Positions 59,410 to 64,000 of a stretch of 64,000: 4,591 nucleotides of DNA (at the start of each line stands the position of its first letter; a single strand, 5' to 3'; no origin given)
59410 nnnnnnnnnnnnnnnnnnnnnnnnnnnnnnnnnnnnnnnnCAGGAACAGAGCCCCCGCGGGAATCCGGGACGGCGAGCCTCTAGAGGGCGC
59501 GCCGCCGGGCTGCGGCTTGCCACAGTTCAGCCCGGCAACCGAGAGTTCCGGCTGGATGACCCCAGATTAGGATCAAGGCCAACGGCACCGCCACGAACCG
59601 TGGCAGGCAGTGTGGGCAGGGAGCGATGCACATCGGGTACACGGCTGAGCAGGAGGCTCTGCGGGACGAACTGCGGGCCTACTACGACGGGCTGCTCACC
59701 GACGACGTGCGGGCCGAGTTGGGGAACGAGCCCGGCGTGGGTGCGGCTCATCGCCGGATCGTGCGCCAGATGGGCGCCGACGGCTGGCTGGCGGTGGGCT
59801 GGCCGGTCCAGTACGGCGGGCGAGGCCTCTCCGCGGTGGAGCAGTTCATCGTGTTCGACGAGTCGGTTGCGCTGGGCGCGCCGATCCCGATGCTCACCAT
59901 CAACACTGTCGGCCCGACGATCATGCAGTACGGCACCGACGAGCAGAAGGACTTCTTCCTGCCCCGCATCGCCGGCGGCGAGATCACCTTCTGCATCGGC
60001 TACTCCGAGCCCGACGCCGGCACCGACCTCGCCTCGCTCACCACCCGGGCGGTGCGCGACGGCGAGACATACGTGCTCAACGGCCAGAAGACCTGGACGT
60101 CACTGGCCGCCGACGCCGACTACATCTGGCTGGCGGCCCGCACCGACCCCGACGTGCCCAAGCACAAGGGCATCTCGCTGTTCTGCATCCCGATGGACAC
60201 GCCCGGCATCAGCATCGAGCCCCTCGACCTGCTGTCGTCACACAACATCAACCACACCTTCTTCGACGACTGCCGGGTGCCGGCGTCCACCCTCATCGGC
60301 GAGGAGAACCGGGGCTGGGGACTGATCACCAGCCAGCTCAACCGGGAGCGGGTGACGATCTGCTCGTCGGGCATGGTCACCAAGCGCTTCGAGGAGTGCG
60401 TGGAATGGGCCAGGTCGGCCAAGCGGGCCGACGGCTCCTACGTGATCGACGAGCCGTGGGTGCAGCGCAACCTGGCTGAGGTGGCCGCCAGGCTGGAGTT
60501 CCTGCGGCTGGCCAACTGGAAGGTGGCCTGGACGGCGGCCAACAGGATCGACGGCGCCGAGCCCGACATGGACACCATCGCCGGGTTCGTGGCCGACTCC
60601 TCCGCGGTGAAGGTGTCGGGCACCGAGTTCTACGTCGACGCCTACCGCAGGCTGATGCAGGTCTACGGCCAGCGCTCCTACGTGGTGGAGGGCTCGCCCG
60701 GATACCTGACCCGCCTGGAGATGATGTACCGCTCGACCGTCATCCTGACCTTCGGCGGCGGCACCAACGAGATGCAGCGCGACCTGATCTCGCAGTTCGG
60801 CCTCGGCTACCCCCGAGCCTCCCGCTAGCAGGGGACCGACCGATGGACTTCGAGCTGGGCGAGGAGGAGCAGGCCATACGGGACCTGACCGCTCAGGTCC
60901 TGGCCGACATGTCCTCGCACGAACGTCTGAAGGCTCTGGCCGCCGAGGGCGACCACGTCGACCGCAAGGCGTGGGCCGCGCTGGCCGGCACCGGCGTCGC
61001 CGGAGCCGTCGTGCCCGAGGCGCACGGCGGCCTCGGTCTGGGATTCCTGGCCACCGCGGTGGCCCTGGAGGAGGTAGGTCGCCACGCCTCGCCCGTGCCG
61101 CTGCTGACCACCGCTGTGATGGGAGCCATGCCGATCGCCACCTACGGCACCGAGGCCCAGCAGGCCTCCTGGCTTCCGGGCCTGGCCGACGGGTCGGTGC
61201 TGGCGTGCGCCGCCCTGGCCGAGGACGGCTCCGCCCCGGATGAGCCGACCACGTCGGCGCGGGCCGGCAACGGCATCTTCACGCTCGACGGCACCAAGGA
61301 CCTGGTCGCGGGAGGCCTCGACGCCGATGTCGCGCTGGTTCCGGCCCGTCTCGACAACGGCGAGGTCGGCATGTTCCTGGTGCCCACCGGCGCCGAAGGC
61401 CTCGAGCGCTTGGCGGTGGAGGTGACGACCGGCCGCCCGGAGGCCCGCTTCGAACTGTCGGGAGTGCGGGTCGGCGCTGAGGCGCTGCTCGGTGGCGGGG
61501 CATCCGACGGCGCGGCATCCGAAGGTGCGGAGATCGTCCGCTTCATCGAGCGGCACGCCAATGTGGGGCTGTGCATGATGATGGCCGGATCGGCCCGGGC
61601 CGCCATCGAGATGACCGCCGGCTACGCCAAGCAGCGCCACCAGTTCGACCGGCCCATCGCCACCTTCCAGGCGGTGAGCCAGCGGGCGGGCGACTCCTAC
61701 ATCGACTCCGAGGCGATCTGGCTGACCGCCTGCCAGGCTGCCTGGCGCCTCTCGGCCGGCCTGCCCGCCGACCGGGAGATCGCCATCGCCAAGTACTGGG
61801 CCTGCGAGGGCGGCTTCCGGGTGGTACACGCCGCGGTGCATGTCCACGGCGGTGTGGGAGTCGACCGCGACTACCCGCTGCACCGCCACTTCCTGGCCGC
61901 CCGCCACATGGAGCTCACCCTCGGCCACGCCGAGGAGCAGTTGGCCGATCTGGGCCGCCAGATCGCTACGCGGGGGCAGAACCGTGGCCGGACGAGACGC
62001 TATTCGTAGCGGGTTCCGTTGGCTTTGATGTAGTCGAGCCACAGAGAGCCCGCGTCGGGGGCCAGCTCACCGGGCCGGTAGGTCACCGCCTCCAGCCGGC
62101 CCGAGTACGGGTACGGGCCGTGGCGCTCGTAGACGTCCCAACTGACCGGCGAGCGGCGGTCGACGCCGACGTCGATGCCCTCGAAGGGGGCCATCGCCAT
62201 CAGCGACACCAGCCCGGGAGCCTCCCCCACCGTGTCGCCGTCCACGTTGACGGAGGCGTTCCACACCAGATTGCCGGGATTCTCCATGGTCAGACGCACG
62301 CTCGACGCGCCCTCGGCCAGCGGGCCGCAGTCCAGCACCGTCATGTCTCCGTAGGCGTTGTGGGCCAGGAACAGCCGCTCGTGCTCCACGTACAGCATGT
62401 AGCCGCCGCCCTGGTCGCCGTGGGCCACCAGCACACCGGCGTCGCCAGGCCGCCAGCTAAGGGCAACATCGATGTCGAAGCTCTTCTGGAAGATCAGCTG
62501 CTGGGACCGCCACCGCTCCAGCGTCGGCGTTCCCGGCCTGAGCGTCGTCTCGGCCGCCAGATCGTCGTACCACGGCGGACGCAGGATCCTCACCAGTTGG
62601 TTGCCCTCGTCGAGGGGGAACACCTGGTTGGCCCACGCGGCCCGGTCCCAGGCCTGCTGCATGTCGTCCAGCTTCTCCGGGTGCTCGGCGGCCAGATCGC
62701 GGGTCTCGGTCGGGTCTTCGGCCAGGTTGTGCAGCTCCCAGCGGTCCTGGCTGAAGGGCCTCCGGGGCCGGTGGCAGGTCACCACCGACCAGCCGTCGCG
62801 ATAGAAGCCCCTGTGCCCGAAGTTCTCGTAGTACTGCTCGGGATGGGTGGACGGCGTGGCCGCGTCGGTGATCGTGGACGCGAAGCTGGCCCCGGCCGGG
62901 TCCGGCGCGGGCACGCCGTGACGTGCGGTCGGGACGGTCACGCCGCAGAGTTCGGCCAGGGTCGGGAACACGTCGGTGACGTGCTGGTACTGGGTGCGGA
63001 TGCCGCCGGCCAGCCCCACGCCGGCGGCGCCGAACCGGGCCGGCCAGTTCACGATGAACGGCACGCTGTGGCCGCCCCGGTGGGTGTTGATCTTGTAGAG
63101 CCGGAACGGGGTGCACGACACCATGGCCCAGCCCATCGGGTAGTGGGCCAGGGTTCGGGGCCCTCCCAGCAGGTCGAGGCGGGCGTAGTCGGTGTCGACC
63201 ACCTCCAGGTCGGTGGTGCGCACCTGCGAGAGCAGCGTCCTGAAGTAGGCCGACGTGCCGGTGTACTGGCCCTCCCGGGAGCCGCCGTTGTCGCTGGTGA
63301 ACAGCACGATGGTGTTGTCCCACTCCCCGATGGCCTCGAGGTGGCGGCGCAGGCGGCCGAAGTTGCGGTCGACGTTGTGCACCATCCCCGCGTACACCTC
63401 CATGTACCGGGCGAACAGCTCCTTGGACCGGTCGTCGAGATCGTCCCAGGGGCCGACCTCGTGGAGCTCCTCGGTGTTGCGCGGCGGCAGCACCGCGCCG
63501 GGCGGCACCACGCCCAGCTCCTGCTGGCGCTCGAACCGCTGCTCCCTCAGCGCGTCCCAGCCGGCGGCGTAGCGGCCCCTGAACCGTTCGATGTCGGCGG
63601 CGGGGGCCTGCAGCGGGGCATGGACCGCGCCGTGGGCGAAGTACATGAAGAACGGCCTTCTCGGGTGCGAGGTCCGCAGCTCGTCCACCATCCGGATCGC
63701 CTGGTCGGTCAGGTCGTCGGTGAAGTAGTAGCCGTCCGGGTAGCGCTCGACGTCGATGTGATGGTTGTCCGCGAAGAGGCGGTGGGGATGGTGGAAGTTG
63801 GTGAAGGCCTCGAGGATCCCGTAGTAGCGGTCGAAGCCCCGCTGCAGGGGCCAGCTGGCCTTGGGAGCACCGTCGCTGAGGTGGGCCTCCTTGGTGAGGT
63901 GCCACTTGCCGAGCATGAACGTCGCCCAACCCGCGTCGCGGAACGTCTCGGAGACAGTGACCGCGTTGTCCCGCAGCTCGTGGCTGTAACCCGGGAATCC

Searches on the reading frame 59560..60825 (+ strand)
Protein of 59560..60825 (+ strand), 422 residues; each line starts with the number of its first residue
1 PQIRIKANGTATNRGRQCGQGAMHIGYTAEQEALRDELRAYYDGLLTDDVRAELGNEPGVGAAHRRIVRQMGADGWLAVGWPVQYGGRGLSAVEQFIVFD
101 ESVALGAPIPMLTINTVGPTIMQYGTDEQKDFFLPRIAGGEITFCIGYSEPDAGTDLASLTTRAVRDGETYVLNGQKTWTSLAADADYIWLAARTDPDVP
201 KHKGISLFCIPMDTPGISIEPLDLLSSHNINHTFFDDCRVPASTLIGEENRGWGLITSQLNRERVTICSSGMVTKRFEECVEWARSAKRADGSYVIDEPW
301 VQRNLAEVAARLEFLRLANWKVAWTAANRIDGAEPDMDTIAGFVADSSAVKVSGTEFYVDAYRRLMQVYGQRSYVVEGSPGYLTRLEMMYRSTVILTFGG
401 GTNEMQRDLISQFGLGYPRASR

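Call 26: search_protein_families(library=pfam, proteins=[window:59560-60825:+], max_evalue=0.001)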
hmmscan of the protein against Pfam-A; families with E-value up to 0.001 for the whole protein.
window:59560-60825:+ (422 aa): 4 families
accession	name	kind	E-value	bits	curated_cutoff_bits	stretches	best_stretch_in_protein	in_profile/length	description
PF00441.29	Acyl-CoA_dh_1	-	9.5e-29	100.9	22.4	1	250-412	1-147/150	Acyl-CoA dehydrogenase, C-terminal domain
PF02770.24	Acyl-CoA_dh_M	-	2.3e-22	79.4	33.3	1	145-238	1-97/97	Acyl-CoA dehydrogenase, middle domain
PF02771.21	Acyl-CoA_dh_N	-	1.1e-19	71.3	22.9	1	28-141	1-113/113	Acyl-CoA dehydrogenase, N-terminal domain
PF08028.16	Acyl-CoA_dh_2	-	0.0008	20.1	22.7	0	275-375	13-111/134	Acyl-CoA dehydrogenase, C-terminal domain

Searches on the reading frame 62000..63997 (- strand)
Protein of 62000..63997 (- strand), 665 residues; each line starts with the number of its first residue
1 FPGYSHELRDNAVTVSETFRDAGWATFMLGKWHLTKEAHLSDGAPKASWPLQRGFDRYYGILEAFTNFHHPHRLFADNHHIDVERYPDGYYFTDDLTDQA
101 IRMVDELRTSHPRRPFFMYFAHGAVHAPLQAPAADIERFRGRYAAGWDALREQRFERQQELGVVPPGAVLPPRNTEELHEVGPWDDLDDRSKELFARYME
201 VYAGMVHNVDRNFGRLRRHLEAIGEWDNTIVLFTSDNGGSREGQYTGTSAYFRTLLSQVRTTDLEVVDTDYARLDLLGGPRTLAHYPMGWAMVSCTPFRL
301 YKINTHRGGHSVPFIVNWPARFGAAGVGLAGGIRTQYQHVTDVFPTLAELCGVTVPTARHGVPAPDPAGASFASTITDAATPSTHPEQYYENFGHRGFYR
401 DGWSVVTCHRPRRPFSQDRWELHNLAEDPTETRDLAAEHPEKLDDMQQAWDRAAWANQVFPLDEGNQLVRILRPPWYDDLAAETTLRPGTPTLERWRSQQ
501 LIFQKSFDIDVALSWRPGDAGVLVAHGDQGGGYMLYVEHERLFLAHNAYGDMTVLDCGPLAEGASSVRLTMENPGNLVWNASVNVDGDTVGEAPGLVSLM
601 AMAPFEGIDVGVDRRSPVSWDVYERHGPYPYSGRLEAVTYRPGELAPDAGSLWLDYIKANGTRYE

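Call 26: search_protein_families(library=pfam, proteins=[window:62000-63997:-], max_evalue=0.001)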
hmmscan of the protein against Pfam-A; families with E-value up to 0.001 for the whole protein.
window:62000-63997:- (665 aa): 2 families
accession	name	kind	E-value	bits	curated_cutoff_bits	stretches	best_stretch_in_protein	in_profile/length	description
PF00884.28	Sulfatase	-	7.9e-32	111.2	25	1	8-353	76-301/301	Sulfatase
PF16347.10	SGSH_C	-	0.00064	20.3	29.3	0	311-438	17-134/154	N-sulphoglucosamine sulphohydrolase, C-terminal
